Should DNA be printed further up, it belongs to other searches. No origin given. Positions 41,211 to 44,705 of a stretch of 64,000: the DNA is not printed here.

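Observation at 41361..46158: Amylosome-like pair in a Bacteroidales genome: dockerin-tagged GH13 amylase next to a dockerin-tagged multi-CBM starch-binding protein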

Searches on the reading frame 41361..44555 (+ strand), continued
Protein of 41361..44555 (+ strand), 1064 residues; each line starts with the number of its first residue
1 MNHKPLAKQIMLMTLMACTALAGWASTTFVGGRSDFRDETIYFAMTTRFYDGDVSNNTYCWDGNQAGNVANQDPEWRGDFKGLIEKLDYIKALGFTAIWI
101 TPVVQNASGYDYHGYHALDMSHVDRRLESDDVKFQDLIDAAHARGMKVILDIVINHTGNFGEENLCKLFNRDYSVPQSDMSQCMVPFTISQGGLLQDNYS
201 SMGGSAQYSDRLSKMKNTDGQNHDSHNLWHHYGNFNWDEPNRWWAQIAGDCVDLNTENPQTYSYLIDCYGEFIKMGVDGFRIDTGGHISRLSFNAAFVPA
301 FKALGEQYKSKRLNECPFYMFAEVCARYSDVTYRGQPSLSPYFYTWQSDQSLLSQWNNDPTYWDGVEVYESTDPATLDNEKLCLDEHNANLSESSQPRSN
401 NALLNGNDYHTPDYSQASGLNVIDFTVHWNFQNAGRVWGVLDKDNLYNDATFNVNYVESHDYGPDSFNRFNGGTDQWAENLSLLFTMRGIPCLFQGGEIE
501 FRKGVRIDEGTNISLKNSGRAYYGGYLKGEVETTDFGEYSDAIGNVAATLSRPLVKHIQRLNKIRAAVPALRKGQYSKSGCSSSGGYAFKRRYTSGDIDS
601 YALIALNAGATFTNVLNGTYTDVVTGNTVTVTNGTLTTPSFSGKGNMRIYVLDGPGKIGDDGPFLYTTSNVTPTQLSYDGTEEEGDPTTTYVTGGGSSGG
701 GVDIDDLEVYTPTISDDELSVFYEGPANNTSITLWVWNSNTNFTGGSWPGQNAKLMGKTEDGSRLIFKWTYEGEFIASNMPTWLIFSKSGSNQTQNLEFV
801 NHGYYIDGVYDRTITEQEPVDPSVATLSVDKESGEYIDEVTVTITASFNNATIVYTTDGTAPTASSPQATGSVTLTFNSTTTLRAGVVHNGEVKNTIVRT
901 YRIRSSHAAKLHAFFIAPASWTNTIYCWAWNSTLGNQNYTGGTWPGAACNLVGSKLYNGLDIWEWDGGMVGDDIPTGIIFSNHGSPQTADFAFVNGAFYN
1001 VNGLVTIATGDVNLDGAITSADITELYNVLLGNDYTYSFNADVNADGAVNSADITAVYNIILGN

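Call 38: find_homologous_proteins(query=window:41361-44552:+)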
Query window:41361-44552:+ (1064 aa): 8000 proteins with E <= 0.001 among 8000 candidates; the best 120 are listed.
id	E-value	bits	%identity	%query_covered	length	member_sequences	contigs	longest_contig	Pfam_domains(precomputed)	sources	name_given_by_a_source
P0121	0.0e+0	2471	99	100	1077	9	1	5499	PF16738.11,PF00128.32,PF00404.25,PF13287.13,PF13290.14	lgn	-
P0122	0.0e+0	2212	86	100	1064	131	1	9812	PF16738.11,PF00128.32,PF00404.25,PF13287.13,PF13290.14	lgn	-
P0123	0.0e+0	2203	87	100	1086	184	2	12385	PF16738.11,PF00128.32,PF00404.25,PF13287.13,PF13290.14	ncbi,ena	-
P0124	0.0e+0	2195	86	100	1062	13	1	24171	PF16738.11,PF00128.32,PF00404.25,PF13287.13,PF13290.14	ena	-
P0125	0.0e+0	2183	87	100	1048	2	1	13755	PF16738.11,PF00128.32,PF00404.25,PF13287.13,PF13290.14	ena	-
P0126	0.0e+0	2180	86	100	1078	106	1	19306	PF16738.11,PF00128.32,PF00404.25,PF13287.13,PF13290.14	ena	-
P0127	0.0e+0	2152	84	100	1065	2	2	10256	PF16738.11,PF00128.32,PF00404.25,PF13287.13,PF13290.14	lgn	-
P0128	0.0e+0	2130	84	100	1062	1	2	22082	PF16738.11,PF00128.32,PF00404.25,PF13290.14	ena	-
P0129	0.0e+0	2109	83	100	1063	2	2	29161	PF16738.11,PF00128.32,PF00404.25,PF13287.13,PF13290.14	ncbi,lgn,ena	-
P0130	0.0e+0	2092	83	98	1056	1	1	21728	PF16738.11,PF00128.32,PF00404.25,PF13287.13,PF13290.14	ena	-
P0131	0.0e+0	1880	72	92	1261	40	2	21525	PF16738.11,PF00128.32,PF00404.25,PF13287.13,PF13290.14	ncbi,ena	-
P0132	0.0e+0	1864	76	98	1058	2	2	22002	PF16738.11,PF00128.32,PF00404.25,PF13287.13,PF13290.14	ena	-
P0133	0.0e+0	1817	74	98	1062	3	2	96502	PF16738.11,PF00128.32,PF00404.25,PF13287.13,PF13290.14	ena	-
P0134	0.0e+0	1784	72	99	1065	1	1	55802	PF16738.11,PF00128.32,PF00404.25,PF13290.14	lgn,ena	-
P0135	0.0e+0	1756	70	100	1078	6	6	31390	PF16738.11,PF00128.32,PF00404.25,PF13287.13,PF13290.14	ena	-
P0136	0.0e+0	1723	71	95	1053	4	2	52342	PF16738.11,PF00128.32,PF13287.13,PF13290.14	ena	-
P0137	0.0e+0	1708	80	76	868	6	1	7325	PF16738.11,PF00128.32,PF00404.25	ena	-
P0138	0.0e+0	1701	71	93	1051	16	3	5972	PF16738.11,PF00128.32,PF13290.14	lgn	-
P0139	0.0e+0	1686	80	75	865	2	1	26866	PF16738.11,PF00128.32,PF00404.25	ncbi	-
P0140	0.0e+0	1675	69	95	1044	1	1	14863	PF16738.11,PF00128.32,PF13290.14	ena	-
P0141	0.0e+0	1659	83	77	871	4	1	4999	PF00128.32,PF00404.25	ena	-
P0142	0.0e+0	1607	66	98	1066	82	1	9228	PF16738.11,PF00128.32,PF00404.25,PF13287.13,PF13290.14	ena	-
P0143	0.0e+0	1597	67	98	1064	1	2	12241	PF16738.11,PF00128.32,PF13287.13,PF13290.14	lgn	-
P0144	0.0e+0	1595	66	98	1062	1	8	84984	PF16738.11,PF00128.32,PF00404.25,PF13287.13,PF13290.14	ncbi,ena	-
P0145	0.0e+0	1594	66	98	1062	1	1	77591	PF16738.11,PF00128.32,PF00404.25,PF13287.13,PF13290.14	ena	-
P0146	0.0e+0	1592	66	98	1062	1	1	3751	PF16738.11,PF00128.32,PF00404.25,PF13287.13,PF13290.14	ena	-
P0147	0.0e+0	1592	66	99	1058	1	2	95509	PF16738.11,PF00128.32,PF00404.25,PF13287.13,PF13290.14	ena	-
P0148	0.0e+0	1589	66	99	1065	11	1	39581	PF16738.11,PF00128.32,PF00404.25,PF13287.13,PF13290.14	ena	-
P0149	0.0e+0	1587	66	99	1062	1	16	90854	PF16738.11,PF00128.32,PF00404.25,PF13287.13,PF13290.14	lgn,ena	-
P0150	0.0e+0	1585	65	98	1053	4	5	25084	PF16738.11,PF00128.32,PF00404.25,PF13287.13,PF13290.14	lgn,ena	-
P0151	0.0e+0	1580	65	99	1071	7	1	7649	PF16738.11,PF00128.32,PF13287.13,PF13290.14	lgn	-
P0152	0.0e+0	1579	64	99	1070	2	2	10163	PF16738.11,PF00128.32,PF00404.25,PF13290.14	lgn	-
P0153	0.0e+0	1578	65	99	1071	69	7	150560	PF16738.11,PF00128.32,PF00404.25,PF13287.13,PF13290.14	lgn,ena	-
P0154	0.0e+0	1563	65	99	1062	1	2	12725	PF16738.11,PF00128.32,PF00404.25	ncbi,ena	-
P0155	0.0e+0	1553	65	100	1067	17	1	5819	PF16738.11,PF00128.32,PF13287.13,PF13290.14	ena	-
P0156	0.0e+0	1551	64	98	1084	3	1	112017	PF16738.11,PF00128.32,PF00404.25,PF13287.13,PF13290.14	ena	-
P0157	0.0e+0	1543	64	98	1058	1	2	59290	PF16738.11,PF00128.32,PF00404.25,PF13290.14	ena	-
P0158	0.0e+0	1541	64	99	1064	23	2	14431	PF16738.11,PF00128.32,PF00404.25,PF13287.13,PF13290.14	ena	-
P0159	0.0e+0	1535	78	76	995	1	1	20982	PF16738.11,PF00128.32,PF00404.25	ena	-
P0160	0.0e+0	1535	63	100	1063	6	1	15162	PF16738.11,PF00128.32,PF13290.14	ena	-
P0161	0.0e+0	1531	64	98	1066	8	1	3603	PF16738.11,PF00128.32,PF00404.25,PF13290.14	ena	-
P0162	0.0e+0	1528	64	99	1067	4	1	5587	PF16738.11,PF00128.32,PF13287.13,PF13290.14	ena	-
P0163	0.0e+0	1508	63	100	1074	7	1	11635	PF00128.32,PF00404.25,PF13290.14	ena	-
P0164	0.0e+0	1493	74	77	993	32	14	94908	PF16738.11,PF00128.32,PF00404.25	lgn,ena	-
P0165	0.0e+0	1479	62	99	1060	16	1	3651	PF16738.11,PF00128.32,PF00404.25,PF13287.13,PF13290.14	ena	-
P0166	0.0e+0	1478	63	97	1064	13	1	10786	PF16738.11,PF00128.32,PF00404.25,PF13290.14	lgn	-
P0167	0.0e+0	1469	62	99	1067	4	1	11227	PF16738.11,PF00128.32,PF00404.25,PF13290.14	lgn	-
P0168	0.0e+0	1460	63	96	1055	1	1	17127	PF16738.11,PF00128.32,PF13287.13,PF13290.14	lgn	-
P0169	0.0e+0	1446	74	76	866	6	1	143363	PF00128.32,PF00404.25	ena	-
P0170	0.0e+0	1436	61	99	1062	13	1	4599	PF16738.11,PF00128.32,PF00404.25,PF13287.13,PF13290.14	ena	-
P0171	0.0e+0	1359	58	100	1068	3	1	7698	PF16738.11,PF00128.32,PF00404.25,PF13287.13,PF13290.14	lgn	-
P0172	0.0e+0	1319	57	100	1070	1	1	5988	PF16738.11,PF00128.32,PF00404.25,PF13287.13,PF13290.14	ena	-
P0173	0.0e+0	1305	58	100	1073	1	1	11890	PF16738.11,PF00128.32,PF00404.25,PF13290.14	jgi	-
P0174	0.0e+0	1300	70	74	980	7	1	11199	PF16738.11,PF00128.32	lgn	-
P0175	0.0e+0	1293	64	74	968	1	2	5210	PF16738.11,PF00128.32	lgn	-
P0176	0.0e+0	1289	78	64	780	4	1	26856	PF00128.32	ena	-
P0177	0.0e+0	1286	57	92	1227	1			PF16738.11,PF00128.32,PF13287.13,PF13290.14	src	-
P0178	0.0e+0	1283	65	76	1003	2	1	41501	PF16738.11,PF00128.32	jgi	jgi:glycosidase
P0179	0.0e+0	1283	69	74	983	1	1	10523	PF16738.11,PF00128.32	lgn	-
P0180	0.0e+0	1280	59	92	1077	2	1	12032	PF16738.11,PF00128.32,PF13290.14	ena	-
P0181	0.0e+0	1263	62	77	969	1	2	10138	PF16738.11,PF00128.32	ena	-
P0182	0.0e+0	1262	56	100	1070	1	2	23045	PF16738.11,PF00128.32,PF00404.25,PF13290.14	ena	-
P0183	0.0e+0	1261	56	100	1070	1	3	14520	PF16738.11,PF00128.32,PF00404.25,PF13290.14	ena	-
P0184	0.0e+0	1258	55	100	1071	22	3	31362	PF16738.11,PF00128.32,PF00404.25,PF13290.14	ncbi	-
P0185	0.0e+0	1257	55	99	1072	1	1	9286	PF16738.11,PF00128.32,PF00404.25,PF13290.14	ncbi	-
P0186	0.0e+0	1257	55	99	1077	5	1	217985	PF16738.11,PF00128.32,PF00404.25,PF13290.14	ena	-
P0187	0.0e+0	1256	55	100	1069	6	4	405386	PF16738.11,PF00128.32,PF00404.25,PF13290.14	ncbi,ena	-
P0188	0.0e+0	1256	55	100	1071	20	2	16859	PF16738.11,PF00128.32,PF00404.25,PF13287.13,PF13290.14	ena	-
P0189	0.0e+0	1256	55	100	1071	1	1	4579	PF16738.11,PF00128.32,PF00404.25,PF13287.13,PF13290.14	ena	-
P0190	0.0e+0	1256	55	100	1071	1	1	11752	PF16738.11,PF00128.32,PF00404.25,PF13287.13,PF13290.14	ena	-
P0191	0.0e+0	1255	56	99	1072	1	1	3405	PF16738.11,PF00128.32,PF00404.25,PF13287.13,PF13290.14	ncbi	-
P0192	0.0e+0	1254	55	100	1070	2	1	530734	PF16738.11,PF00128.32,PF13290.14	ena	-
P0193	0.0e+0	1254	56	98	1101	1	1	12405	PF16738.11,PF00128.32,PF00404.25,PF13287.13,PF13290.14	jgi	-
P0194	0.0e+0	1252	56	98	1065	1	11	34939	PF16738.11,PF00128.32,PF00404.25,PF13290.14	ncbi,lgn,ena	-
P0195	0.0e+0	1252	55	98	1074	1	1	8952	PF16738.11,PF00128.32,PF13290.14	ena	-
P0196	0.0e+0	1252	56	99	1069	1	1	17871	PF00128.32,PF00404.25,PF13287.13,PF13290.14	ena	-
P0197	0.0e+0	1251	55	100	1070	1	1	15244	PF16738.11,PF00128.32,PF00404.25,PF13290.14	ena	-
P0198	0.0e+0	1250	55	100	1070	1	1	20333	PF16738.11,PF00128.32,PF00404.25,PF13290.14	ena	-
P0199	0.0e+0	1250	56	98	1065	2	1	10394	PF16738.11,PF00128.32,PF00404.25,PF13290.14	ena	-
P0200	0.0e+0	1250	56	98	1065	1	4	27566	PF16738.11,PF00128.32,PF00404.25,PF13290.14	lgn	-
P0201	0.0e+0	1249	55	100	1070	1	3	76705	PF16738.11,PF00128.32,PF00404.25,PF13290.14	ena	-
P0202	0.0e+0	1249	56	98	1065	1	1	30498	PF16738.11,PF00128.32,PF00404.25,PF13290.14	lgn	-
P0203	0.0e+0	1249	55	100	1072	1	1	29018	PF16738.11,PF00128.32,PF00404.25,PF13290.14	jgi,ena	-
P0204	0.0e+0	1249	55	100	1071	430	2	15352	PF16738.11,PF00128.32,PF00404.25,PF13290.14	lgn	-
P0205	0.0e+0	1249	55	100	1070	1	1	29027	PF16738.11,PF00128.32,PF00404.25,PF13290.14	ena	-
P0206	0.0e+0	1249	55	100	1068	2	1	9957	PF16738.11,PF00128.32,PF00404.25,PF13290.14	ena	-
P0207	0.0e+0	1248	55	100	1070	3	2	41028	PF00128.32,PF00404.25,PF13290.14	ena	-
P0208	0.0e+0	1248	55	98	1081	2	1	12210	PF16738.11,PF00128.32,PF00404.25,PF13287.13,PF13290.14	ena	-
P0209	0.0e+0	1248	55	99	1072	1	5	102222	PF16738.11,PF00128.32,PF00404.25,PF13290.14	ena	-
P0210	0.0e+0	1248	54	100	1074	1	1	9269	PF16738.11,PF00128.32,PF13290.14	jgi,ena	-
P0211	0.0e+0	1248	54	100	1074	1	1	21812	PF16738.11,PF00128.32,PF13290.14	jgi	-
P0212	0.0e+0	1247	55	98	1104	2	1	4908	PF16738.11,PF00128.32,PF13290.14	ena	-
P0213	0.0e+0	1246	55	99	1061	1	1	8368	PF16738.11,PF00128.32,PF00404.25,PF13290.14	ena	-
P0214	0.0e+0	1246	55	98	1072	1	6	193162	PF16738.11,PF00128.32,PF13290.14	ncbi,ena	-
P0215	0.0e+0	1246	55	99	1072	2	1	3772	PF16738.11,PF00128.32,PF00404.25,PF13290.14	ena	-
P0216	0.0e+0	1244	56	98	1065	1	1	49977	PF16738.11,PF00128.32,PF00404.25,PF13290.14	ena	-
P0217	0.0e+0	1244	55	100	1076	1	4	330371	PF16738.11,PF00128.32,PF00404.25,PF13290.14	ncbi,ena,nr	ncbi:MAG: starch-binding protein [Muribaculaceae bacterium]|nr:starch-binding protein [Muribaculacea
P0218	0.0e+0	1244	58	91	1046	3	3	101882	PF16738.11,PF00128.32,PF13287.13,PF13290.14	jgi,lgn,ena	-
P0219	0.0e+0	1243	55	100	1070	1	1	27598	PF16738.11,PF00128.32,PF00404.25,PF13287.13,PF13290.14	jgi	jgi:glycosidase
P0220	0.0e+0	1243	55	98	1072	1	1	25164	PF16738.11,PF00128.32,PF13290.14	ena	-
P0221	0.0e+0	1242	55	99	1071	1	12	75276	PF16738.11,PF00128.32,PF00404.25,PF13290.14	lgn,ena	-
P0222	0.0e+0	1242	55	99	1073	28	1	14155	PF16738.11,PF00128.32,PF00404.25,PF13290.14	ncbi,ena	-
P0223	0.0e+0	1242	56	98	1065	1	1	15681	PF16738.11,PF00128.32,PF00404.25,PF13290.14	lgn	-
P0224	0.0e+0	1242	55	98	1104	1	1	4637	PF16738.11,PF00128.32,PF13290.14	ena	-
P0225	0.0e+0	1242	55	98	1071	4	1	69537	PF16738.11,PF00128.32,PF00404.25,PF13290.14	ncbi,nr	ncbi:MAG: starch-binding protein [Muribaculaceae bacterium]|nr:starch-binding protein [Muribaculacea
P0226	0.0e+0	1241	55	98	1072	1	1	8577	PF16738.11,PF00128.32,PF13290.14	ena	-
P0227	0.0e+0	1241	56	98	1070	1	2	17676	PF16738.11,PF00128.32,PF00404.25,PF13290.14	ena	-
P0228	0.0e+0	1241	55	100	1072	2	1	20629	PF16738.11,PF00128.32,PF13290.14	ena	-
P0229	0.0e+0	1241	55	100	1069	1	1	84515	PF16738.11,PF00128.32,PF00404.25,PF13290.14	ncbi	-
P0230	0.0e+0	1241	55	99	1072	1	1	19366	PF16738.11,PF00128.32,PF00404.25,PF13290.14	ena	-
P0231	0.0e+0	1240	55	99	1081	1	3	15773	PF00128.32,PF00404.25,PF13287.13,PF13290.14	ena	-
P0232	0.0e+0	1240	55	99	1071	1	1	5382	PF16738.11,PF00128.32,PF00404.25,PF13290.14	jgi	-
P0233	0.0e+0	1240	54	100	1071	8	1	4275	PF16738.11,PF00128.32,PF00404.25,PF13290.14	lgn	-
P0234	0.0e+0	1240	55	99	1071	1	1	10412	PF16738.11,PF00128.32,PF00404.25,PF13290.14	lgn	-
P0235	0.0e+0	1239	55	98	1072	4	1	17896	PF16738.11,PF00128.32,PF13290.14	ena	-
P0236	0.0e+0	1239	55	98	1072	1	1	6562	PF16738.11,PF00128.32,PF13290.14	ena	-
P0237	0.0e+0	1239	54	100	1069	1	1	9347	PF16738.11,PF00128.32,PF00404.25,PF13290.14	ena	-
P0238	0.0e+0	1239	54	99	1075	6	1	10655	PF16738.11,PF00128.32,PF00404.25,PF13290.14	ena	-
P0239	0.0e+0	1238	55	98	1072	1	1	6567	PF16738.11,PF00128.32,PF13290.14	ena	-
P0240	0.0e+0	1238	55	99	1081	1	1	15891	PF00128.32,PF00404.25,PF13287.13,PF13290.14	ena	-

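Call 44: find_encoding_contigs(protein=P0136, flank=8000, max_places=2)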
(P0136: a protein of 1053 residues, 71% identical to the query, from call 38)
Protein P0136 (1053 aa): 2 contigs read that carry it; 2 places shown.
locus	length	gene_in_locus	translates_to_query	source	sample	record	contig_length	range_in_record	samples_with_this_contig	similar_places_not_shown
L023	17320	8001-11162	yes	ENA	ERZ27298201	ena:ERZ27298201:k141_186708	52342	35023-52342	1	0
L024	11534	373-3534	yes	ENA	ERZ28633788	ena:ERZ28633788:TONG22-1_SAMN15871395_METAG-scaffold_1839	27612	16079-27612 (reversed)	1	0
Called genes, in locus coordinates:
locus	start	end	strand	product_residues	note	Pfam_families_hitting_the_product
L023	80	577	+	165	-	PF02631:RecX_HTH2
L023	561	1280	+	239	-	PF00156:Pribosyltran (faint)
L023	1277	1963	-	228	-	PF00027:cNMP_binding, PF13545:HTH_Crp_2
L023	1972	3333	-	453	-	PF13393:tRNA-synt_His, PF03129:HGTP_anticodon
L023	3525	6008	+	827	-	PF17132:Glyco_hydro_106, PF22666:Glyco_hydro_2_N2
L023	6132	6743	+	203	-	-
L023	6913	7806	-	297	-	-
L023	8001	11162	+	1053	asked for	PF00128:Alpha-amylase, PF13287:Fn3_assoc (weak), PF13290:CHB_HEX_C_1, PF16738:CBM26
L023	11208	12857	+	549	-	PF00365:PFK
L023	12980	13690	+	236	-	PF05175:MTS, PF01170:UPF0020 (weak), PF06325:PrmA (weak), PF13847:Methyltransf_31, PF08242:Methyltransf_12 (weak), PF13649:Methyltransf_25 (weak), PF07669:Eco57I (faint)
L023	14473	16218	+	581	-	PF13306:LRR_5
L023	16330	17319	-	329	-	?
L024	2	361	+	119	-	?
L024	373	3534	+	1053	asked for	PF00128:Alpha-amylase, PF13287:Fn3_assoc (weak), PF13290:CHB_HEX_C_1, PF16738:CBM26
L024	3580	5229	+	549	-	PF00365:PFK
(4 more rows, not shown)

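Call 45: find_encoding_contigs(protein=P0218, flank=8000, max_places=2)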
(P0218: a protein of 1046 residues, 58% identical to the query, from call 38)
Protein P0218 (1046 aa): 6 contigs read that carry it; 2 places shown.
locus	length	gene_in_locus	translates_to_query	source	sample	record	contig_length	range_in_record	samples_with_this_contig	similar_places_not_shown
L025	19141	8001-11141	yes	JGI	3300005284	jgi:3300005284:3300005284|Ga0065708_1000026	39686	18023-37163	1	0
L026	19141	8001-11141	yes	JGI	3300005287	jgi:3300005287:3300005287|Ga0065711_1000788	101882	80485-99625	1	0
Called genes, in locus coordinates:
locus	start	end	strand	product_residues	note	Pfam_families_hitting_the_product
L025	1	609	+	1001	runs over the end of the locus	PF13620:CarboxypepD_reg, PF13715:CarbopepD_reg_2, PF07715:Plug, PF00593:TonB_dep_Rec_b-barrel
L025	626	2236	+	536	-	PF07980:SusD_RagB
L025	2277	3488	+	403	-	PF14292:SusE, PF16411:SusF_SusE (faint)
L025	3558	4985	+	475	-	PF17142:SusF_N, PF16411:SusF_SusE (faint), PF26120:CBM_1st_SusF, PF26123:DUF8037 (weak)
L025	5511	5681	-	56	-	-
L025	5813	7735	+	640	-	PF00128:Alpha-amylase, PF13290:CHB_HEX_C_1 (weak)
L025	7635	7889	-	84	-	-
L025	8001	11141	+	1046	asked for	PF00128:Alpha-amylase, PF13287:Fn3_assoc (weak), PF13290:CHB_HEX_C_1, PF16738:CBM26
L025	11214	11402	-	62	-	-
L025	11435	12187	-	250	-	-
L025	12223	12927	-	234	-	PF00717:Peptidase_S24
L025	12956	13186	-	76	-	-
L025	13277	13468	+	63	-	-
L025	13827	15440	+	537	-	PF00082:Peptidase_S8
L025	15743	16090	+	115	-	PF00082:Peptidase_S8 (weak)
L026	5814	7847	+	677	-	PF00128:Alpha-amylase, PF13290:CHB_HEX_C_1 (weak)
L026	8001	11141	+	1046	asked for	PF00128:Alpha-amylase, PF13287:Fn3_assoc (weak), PF13290:CHB_HEX_C_1, PF16738:CBM26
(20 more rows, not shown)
